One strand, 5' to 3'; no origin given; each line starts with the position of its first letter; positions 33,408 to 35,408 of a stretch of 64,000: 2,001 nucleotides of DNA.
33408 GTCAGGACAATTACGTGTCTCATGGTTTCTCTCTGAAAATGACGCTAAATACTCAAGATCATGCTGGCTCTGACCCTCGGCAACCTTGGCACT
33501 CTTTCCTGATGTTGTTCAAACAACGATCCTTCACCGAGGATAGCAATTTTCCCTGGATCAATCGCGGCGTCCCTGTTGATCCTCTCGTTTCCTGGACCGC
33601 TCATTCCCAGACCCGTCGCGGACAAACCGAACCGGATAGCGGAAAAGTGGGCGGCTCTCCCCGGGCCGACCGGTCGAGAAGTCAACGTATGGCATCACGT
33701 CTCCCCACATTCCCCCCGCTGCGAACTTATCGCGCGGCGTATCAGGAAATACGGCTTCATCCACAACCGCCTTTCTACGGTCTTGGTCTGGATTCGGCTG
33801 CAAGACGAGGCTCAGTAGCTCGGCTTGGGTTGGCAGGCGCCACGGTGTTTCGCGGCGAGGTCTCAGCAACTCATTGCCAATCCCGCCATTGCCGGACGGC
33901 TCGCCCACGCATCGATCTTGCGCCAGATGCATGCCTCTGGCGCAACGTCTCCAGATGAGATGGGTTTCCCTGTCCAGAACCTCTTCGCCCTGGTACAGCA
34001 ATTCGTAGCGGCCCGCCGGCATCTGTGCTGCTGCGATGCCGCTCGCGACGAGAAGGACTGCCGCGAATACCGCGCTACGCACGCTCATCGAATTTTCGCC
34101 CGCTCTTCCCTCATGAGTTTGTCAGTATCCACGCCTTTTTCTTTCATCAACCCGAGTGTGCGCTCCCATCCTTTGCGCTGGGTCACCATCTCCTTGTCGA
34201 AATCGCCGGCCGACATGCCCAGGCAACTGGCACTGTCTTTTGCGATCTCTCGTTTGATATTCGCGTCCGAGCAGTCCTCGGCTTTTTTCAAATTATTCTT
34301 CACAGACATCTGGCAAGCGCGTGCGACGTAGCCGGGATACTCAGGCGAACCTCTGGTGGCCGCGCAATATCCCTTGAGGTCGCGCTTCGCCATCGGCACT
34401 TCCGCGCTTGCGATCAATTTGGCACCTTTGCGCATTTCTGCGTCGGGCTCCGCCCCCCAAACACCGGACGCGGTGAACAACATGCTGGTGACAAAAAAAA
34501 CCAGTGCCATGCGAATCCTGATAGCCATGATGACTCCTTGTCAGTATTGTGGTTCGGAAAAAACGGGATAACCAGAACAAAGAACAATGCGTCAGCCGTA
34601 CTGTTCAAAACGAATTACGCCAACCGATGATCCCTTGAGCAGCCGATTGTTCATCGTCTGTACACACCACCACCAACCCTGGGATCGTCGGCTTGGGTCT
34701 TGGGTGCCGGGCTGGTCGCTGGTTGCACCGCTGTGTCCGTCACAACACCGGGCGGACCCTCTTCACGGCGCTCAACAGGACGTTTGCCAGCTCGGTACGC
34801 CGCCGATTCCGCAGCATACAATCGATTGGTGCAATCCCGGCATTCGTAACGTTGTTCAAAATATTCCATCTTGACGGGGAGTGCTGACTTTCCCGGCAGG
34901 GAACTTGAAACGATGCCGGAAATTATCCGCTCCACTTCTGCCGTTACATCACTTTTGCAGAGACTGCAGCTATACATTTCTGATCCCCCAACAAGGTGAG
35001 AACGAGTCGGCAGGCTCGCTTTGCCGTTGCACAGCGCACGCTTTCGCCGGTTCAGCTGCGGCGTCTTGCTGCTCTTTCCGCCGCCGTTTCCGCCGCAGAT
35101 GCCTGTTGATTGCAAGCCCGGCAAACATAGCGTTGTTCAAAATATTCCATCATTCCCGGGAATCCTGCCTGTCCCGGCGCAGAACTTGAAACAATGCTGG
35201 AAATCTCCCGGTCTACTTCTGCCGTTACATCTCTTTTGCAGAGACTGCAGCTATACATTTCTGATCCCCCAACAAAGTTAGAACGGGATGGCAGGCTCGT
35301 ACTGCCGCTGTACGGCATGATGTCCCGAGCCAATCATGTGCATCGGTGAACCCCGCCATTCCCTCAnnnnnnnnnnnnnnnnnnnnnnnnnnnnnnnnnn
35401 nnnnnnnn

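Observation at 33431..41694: Lower-GC islet of about 8.3 kb encoding eight co-directional genes, six of them exported and mostly cysteine-rich, with no family I can name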

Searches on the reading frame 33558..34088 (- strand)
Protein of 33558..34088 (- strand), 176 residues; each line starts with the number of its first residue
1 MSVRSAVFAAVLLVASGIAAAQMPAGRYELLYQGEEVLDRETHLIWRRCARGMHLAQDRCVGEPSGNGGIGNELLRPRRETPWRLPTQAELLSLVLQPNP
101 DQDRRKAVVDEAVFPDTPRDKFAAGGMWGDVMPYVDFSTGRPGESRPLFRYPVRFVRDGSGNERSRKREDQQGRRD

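Call 4: search_protein_families(library=pfam, proteins=[window:33558-34088:-], max_evalue=1)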
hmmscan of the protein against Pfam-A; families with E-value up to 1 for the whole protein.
window:33558-34088:- (176 aa): 1 family
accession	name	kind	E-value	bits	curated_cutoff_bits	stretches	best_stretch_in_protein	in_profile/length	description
PF07603.17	Lcl_C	-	2.5e-10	41.1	34.9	1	37-157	3-117/117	Lcl C-terminal domain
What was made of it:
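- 33558..34088 (-): g7: 176-aa exported DUF1566/Lcl_C protein. Its start overlaps the g6 stop. Pfam Lcl_C 2.5e-10, 41.1 bits against a cut-off of 34.9, covering profile positions 3-117 of 117 (call 4).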

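Call 5: search_protein_families(library=ncbifam, proteins=[window:33558-34088:-], max_evalue=1)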
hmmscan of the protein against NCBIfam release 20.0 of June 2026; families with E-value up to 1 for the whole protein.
window:33558-34088:- (176 aa): 0 families

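Call 35: search_protein_families(library=padloc, proteins=[window:33558-34088:-], max_evalue=0.1)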
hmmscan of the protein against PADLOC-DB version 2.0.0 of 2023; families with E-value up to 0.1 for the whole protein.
window:33558-34088:- (176 aa): 0 families

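Call 36: search_protein_families(library=phrogs, proteins=[window:33558-34088:-], max_evalue=0.1)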
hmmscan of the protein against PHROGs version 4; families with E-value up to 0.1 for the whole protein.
window:33558-34088:- (176 aa): 0 families

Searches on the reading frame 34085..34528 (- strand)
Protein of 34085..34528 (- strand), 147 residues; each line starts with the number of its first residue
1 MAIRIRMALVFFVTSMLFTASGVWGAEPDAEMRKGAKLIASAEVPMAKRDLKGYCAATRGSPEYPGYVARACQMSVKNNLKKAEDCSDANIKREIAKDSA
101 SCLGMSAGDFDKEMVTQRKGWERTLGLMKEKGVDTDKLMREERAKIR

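Call 4: search_protein_families(library=pfam, proteins=[window:34085-34528:-], max_evalue=1)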
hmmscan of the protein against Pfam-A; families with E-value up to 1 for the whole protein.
window:34085-34528:- (147 aa): 0 families

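Call 5: search_protein_families(library=ncbifam, proteins=[window:34085-34528:-], max_evalue=1)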
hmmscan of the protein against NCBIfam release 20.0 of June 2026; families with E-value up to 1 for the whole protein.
window:34085-34528:- (147 aa): 0 families

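Call 35: search_protein_families(library=padloc, proteins=[window:34085-34528:-], max_evalue=0.1)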
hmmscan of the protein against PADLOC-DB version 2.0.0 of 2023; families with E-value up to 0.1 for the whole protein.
window:34085-34528:- (147 aa): 0 families

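Call 36: search_protein_families(library=phrogs, proteins=[window:34085-34528:-], max_evalue=0.1)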
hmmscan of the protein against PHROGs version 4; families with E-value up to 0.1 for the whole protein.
window:34085-34528:- (147 aa): 0 families

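Call 49: list_cluster_members(proteins=[P0001, P0023, P0036, P0024, P0030, window:34085-34528:-, window:33558-34088:-, window:36992-37621:-, window:32468-33430:-, window:41695-43251:+])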
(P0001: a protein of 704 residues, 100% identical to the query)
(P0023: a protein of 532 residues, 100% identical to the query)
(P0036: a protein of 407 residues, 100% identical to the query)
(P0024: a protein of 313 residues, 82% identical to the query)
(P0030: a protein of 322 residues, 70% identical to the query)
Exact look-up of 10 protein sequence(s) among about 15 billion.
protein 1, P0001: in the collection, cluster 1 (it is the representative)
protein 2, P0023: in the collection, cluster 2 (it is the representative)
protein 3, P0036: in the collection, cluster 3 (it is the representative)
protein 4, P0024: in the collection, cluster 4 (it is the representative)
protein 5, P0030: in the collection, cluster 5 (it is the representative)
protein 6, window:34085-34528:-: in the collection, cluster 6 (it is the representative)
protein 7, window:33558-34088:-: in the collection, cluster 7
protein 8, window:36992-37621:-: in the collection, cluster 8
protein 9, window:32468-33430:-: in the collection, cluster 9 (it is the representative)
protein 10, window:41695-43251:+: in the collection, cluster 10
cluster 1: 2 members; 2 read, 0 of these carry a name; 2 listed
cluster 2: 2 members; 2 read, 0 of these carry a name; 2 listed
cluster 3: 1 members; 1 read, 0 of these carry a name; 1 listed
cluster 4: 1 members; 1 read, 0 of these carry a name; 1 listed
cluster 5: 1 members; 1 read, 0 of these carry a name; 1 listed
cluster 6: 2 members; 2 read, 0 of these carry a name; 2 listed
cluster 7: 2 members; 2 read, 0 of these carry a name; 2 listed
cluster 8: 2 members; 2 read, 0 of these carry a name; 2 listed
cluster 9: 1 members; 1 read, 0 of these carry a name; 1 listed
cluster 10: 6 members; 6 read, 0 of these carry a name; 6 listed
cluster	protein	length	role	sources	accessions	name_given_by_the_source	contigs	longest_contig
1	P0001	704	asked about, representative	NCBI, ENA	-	-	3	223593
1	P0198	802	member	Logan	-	-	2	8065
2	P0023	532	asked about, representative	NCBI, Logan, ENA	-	-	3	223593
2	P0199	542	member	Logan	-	-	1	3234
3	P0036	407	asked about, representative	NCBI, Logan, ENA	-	-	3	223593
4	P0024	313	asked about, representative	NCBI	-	-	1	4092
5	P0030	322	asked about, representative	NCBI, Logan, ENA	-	-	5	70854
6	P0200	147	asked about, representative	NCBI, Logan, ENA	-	-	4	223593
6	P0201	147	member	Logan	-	-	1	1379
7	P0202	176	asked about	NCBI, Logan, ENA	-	-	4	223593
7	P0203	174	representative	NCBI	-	-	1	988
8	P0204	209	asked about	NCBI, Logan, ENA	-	-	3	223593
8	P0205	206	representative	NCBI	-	-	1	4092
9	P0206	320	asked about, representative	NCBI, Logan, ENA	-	-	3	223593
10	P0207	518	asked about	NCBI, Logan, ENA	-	-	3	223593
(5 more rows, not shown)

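Call 91: search_solved_structures(query=A7, max_evalue=5)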
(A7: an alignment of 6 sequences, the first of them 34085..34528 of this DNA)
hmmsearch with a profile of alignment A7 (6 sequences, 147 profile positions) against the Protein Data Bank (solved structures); distinct sequences matched with E-value up to 5: 1.
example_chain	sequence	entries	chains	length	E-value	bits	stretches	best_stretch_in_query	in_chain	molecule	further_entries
9nvn_B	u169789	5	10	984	1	12.5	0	11-54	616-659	Inactive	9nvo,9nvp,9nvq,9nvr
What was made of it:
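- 34085..34528 (-): g6: 147-aa exported helical protein with 4 cysteines. It is the conserved downstream partner. No Pfam or PDB match (calls 4, 91).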

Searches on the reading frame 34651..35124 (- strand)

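Call 4: search_protein_families(library=pfam, proteins=[window:34651-35124:-], max_evalue=1)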
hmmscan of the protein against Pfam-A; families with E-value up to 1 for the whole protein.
window:34651-35124:- (157 aa): 1 family
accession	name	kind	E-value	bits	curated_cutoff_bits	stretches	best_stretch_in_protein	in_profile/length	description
PF23455.1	DUF7129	-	0.048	13.9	30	1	90-107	9-26/45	Domain of unknown function (DUF7129)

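Call 5: search_protein_families(library=ncbifam, proteins=[window:34651-35124:-], max_evalue=1)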
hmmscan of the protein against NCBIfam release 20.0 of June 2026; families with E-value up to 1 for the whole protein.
window:34651-35124:- (157 aa): 1 family
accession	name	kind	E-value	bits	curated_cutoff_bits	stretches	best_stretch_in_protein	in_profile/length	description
NF050000.1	IS1_IS1595_Zn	domain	0.1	13.2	28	0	90-99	19-28/34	IS1/IS1595 family N-terminal zinc-binding domain-containing protein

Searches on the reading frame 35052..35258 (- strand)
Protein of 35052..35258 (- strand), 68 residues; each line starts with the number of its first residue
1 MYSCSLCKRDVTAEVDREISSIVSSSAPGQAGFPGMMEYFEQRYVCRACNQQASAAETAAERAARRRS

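Call 35: search_protein_families(library=padloc, proteins=[window:35052-35258:-], max_evalue=0.1)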
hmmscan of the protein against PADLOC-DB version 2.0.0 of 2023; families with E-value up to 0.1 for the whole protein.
window:35052-35258:- (68 aa): 1 family
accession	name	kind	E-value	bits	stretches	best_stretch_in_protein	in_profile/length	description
PDLC02023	Cas10_Id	-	0.039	9.9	1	3-66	520-586/964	-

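Call 36: search_protein_families(library=phrogs, proteins=[window:35052-35258:-], max_evalue=0.1)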
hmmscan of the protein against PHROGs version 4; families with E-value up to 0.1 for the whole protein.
window:35052-35258:- (68 aa): 2 families
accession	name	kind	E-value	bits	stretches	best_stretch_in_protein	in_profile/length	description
phrog_17015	-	unknown function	0.0078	17.2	1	1-16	12-27/48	-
phrog_36923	-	unknown function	0.016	16.4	1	16-52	2-39/58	-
